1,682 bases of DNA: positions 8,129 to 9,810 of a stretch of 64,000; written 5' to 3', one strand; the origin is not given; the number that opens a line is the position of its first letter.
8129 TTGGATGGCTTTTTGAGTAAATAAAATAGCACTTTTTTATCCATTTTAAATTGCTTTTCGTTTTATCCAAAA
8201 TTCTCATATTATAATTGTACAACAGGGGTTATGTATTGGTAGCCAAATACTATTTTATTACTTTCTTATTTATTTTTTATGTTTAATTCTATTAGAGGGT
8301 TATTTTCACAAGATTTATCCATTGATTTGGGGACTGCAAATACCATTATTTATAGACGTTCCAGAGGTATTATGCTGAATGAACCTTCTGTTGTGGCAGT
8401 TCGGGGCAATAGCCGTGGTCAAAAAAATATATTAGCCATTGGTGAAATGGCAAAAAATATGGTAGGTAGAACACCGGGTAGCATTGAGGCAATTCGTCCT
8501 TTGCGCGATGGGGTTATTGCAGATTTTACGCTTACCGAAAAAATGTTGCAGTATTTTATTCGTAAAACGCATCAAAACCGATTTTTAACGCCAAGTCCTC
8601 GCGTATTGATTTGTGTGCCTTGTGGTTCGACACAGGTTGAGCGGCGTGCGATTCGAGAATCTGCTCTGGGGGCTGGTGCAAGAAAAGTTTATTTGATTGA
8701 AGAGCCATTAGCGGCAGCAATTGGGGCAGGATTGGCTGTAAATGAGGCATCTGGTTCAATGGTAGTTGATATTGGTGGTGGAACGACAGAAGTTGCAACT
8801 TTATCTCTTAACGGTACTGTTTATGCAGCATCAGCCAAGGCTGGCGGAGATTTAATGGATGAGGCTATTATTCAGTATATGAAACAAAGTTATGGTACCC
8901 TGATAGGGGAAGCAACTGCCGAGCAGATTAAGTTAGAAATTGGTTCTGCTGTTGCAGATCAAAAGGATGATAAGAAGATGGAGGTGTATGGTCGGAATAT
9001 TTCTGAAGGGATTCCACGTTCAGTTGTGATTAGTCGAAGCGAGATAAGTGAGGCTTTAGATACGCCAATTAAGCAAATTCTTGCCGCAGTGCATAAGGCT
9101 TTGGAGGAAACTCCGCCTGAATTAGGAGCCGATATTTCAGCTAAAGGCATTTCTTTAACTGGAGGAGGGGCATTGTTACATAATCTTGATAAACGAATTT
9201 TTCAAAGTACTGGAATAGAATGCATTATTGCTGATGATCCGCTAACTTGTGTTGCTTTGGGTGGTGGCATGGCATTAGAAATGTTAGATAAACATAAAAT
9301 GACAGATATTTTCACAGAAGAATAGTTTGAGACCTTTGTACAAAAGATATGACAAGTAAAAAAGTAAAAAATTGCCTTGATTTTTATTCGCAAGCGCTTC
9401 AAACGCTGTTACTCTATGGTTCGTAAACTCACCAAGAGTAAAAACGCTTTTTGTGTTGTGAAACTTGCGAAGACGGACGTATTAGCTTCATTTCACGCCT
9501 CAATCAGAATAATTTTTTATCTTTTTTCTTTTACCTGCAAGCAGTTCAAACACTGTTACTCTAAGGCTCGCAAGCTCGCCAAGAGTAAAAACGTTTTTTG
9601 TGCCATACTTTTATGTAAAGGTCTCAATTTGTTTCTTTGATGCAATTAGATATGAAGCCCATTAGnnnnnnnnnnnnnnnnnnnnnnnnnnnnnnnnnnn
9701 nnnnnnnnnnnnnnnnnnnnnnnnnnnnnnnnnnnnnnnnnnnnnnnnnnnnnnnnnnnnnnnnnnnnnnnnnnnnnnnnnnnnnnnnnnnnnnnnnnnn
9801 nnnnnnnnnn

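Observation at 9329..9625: Family-A MITE/REP-like element (TIR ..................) with internally duplicated module, directly after mreB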

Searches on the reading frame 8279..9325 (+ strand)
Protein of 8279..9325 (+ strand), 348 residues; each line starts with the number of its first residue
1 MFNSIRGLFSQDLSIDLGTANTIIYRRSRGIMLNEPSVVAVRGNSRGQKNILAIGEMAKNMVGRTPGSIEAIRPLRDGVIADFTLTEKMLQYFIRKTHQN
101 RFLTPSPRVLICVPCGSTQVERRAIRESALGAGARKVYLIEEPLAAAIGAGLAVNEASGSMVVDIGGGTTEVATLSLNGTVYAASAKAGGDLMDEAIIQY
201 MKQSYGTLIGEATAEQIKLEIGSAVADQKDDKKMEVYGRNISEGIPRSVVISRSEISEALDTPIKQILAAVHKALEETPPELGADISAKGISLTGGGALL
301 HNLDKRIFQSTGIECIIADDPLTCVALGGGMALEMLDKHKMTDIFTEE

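Call 17: find_encoding_contigs(protein=window:8279-9325:+, flank=3000, max_places=10)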
Protein window:8279-9325:+ (348 aa): 8 contigs read that carry it; 5 places shown.
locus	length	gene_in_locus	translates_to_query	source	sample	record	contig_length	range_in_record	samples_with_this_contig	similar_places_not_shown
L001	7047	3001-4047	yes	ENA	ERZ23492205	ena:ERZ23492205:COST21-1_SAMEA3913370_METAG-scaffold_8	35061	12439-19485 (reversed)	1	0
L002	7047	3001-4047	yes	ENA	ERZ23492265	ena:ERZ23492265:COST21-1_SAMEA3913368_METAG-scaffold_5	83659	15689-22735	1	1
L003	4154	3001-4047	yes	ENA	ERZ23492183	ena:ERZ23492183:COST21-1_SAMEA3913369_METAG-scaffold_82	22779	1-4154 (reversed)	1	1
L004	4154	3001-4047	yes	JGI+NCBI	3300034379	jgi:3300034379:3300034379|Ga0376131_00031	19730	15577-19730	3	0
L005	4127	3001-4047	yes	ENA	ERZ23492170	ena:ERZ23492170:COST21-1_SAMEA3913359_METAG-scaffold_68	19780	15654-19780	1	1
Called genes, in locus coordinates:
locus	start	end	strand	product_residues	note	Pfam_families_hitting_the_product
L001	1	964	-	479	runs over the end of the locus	PF02934:GatB_N, PF02637:GatB_Yqey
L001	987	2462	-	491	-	PF01425:Amidase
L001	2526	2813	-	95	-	PF02686:GatC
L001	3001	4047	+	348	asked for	PF06723:MreB_Mbl, PF00022:Actin, PF00012:HSP70, PF11104:PilM_2 (faint), PF14450:FtsA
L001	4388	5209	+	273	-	PF04085:MreC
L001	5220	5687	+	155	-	PF04093:MreD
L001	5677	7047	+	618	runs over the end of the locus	PF03717:PBP_dimer, PF00905:Transpeptidase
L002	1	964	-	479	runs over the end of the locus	PF02934:GatB_N, PF02637:GatB_Yqey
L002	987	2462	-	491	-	PF01425:Amidase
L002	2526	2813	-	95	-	PF02686:GatC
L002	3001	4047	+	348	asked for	PF06723:MreB_Mbl, PF00022:Actin, PF00012:HSP70, PF11104:PilM_2 (faint), PF14450:FtsA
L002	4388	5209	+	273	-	PF04085:MreC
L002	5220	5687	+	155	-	PF04093:MreD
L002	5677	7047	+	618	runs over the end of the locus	PF03717:PBP_dimer, PF00905:Transpeptidase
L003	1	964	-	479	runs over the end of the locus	PF02934:GatB_N, PF02637:GatB_Yqey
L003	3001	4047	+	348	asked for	PF06723:MreB_Mbl, PF00022:Actin, PF00012:HSP70, PF11104:PilM_2 (faint), PF14450:FtsA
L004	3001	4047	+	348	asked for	PF06723:MreB_Mbl, PF00022:Actin, PF00012:HSP70, PF11104:PilM_2 (faint), PF14450:FtsA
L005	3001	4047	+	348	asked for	PF06723:MreB_Mbl, PF00022:Actin, PF00012:HSP70, PF11104:PilM_2 (faint), PF14450:FtsA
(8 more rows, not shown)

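Call 40: find_homologous_proteins(query=window:8279-9322:+, max_evalue=1e-100)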
Query window:8279-9322:+ (348 aa): 7973 proteins with E <= 1e-100 among 8000 candidates; the best 120 are listed.
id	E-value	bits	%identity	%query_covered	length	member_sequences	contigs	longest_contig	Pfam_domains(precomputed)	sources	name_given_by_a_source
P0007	3.0e-220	748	100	100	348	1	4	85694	PF00012.27,PF06723.20,PF14450.13,PF00022.26,PF11104.15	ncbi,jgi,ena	jgi:rod shape-determining protein MreB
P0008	2.4e-187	640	-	-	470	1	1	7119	PF00012.27,PF06723.20,PF14450.13,PF00022.26,PF11104.15,PF06277.18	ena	-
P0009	1.5e-183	627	81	100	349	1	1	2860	PF00012.27,PF06723.20,PF14450.13,PF00022.26,PF11104.15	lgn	-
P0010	3.9e-174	596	77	100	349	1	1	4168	PF00012.27,PF06723.20,PF14450.13,PF00022.26,PF11104.15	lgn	-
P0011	5.7e-164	563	74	100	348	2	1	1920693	PF00012.27,PF06723.20,PF14450.13,PF00022.26,PF11104.15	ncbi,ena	-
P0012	1.4e-158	545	72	100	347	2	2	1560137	PF00012.27,PF06723.20,PF14450.13,PF00022.26,PF11104.15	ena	-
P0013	3.5e-156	537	-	-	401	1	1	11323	PF00012.27,PF06723.20,PF02541.23,PF14450.13,PF00022.26,PF11104.15,PF06277.18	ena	-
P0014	1.2e-151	522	69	100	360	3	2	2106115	PF00012.27,PF06723.20,PF14450.13,PF00022.26,PF11104.15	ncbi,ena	-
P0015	6.1e-151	520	69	100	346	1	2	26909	PF00012.27,PF06723.20,PF14450.13,PF00022.26,PF11104.15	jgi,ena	jgi:rod shape-determining protein MreB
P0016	8.5e-151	520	69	100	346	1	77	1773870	PF00012.27,PF06723.20,PF14450.13,PF00022.26,PF11104.15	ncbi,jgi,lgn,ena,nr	ncbi:MAG: rod shape-determining protein [Thiotrichales bacterium 32-46-8]|jgi:rod shape-determining 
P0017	8.6e-151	520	69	100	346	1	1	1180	PF00012.27,PF06723.20,PF14450.13,PF00022.26,PF11104.15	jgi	jgi:rod shape-determining protein MreB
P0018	1.2e-150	519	69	100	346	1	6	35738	PF00012.27,PF06723.20,PF14450.13,PF00022.26,PF11104.15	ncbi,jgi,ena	jgi:rod shape-determining protein MreB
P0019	1.2e-150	519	68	100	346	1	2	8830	PF00012.27,PF06723.20,PF14450.13,PF00022.26,PF11104.15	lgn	-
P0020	1.3e-150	519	69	100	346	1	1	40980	PF00012.27,PF06723.20,PF14450.13,PF00022.26,PF11104.15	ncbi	-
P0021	1.6e-150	519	69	100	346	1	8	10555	PF00012.27,PF06723.20,PF14450.13,PF00022.26,PF11104.15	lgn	-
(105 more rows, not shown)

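Call 41: find_encoding_contigs(protein=P0008, flank=3000, max_places=3)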
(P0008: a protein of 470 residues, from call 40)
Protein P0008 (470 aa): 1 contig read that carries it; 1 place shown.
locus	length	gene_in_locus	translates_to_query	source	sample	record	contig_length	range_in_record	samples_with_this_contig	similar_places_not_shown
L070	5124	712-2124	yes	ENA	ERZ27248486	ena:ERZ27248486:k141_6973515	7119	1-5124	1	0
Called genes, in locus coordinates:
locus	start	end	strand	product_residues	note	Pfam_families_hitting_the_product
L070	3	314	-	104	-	?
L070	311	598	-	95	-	PF02686:GatC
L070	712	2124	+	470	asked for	PF00022:Actin (weak), PF06723:MreB_Mbl, PF11104:PilM_2 (faint), PF00012:HSP70, PF06277:EutA (faint), PF00012:HSP70, PF06723:MreB_Mbl, PF14450:FtsA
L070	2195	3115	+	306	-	PF04085:MreC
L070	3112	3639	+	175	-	PF04093:MreD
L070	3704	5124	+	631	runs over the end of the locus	PF03717:PBP_dimer, PF00905:Transpeptidase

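Call 42: find_encoding_contigs(protein=P0009, flank=3000, max_places=3)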
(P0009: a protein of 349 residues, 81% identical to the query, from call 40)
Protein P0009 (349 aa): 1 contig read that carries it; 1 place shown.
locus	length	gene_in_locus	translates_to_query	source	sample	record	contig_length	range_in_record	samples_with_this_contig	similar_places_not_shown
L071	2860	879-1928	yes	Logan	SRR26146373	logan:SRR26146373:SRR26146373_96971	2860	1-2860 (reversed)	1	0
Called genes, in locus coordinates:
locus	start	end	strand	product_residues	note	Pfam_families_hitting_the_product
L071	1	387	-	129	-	?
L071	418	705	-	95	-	PF02686:GatC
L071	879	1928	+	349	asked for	PF06723:MreB_Mbl, PF00022:Actin, PF00012:HSP70, PF11104:PilM_2 (faint), PF14450:FtsA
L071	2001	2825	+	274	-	PF04085:MreC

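Call 43: find_encoding_contigs(protein=P0010, flank=3000, max_places=3)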
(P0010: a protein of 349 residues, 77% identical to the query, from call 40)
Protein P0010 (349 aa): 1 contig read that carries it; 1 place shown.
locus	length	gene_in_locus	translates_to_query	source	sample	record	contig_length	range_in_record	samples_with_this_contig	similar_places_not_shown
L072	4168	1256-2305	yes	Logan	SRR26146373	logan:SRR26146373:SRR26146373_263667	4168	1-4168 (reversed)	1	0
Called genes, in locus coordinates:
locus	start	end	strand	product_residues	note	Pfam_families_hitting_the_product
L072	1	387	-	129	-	?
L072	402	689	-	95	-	PF02686:GatC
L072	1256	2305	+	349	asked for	PF06723:MreB_Mbl, PF00022:Actin, PF00012:HSP70, PF11104:PilM_2 (faint), PF14450:FtsA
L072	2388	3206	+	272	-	PF04085:MreC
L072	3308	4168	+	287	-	?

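Call 44: find_encoding_contigs(protein=P0011, flank=10000, max_places=3)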
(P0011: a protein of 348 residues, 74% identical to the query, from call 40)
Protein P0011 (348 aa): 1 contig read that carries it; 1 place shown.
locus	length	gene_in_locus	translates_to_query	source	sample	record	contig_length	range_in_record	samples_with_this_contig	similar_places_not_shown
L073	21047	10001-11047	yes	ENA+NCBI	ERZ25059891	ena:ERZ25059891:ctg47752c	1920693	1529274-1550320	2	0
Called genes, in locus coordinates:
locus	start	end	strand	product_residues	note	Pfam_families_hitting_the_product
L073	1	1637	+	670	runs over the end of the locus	PF21305:type_II_gspD_N0, PF03958:Secretin_N, PF00263:Secretin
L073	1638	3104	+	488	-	PF22341:GSPE_N1E, PF00437:T2SSE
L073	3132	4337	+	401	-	PF28597:T2SSF_N, PF00482:T2SSF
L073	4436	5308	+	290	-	PF01513:NAD_kinase, PF20143:NAD_kinase_C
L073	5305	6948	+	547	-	PF02463:SMC_N, PF13175:AAA_15 (weak), PF13401:AAA_22 (faint), PF13476:AAA_23, PF13555:AAA_29 (weak), PF20720:nSTAND3 (faint), PF13304:AAA_21 (faint)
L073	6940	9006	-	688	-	PF13380:CoA_binding_2, PF13607:Succ_CoA_lig, PF13549:ATP-grasp_5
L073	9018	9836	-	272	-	PF00378:ECH_1, PF16113:ECH_2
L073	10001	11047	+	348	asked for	PF06723:MreB_Mbl, PF00022:Actin, PF00012:HSP70, PF11104:PilM_2 (faint), PF14450:FtsA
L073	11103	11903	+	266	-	PF04085:MreC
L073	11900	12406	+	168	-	PF04093:MreD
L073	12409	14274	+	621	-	PF03717:PBP_dimer, PF00905:Transpeptidase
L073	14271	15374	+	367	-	PF01098:FTSW_RODA_SPOVE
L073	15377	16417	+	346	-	PF13406:SLT_2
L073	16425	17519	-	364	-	PF03462:PCRF, PF00472:RF-1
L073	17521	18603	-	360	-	PF00291:PALP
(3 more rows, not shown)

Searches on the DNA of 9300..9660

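Call 59: search_rna_families(source=window, start=9300, end=9660, threshold=evalue, max_evalue=1)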
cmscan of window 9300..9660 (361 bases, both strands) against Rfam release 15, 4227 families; matches with E-value up to 1: 2.
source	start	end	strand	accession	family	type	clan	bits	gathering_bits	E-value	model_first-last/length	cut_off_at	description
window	9621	9657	-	RF01348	CRISPR-DR38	Gene; CRISPR;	-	27.2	44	0.019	1-35/35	no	CRISPR RNA direct repeat element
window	9459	9613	-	RF01699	Clostridiales-1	Gene; sRNA;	-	14.6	48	0.98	1-166/166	no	Clostridiales-1 RNA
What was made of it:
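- On Any curated RNA family (Rfam 15): Only sub-threshold noise appears at E <= 1 (call 59).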
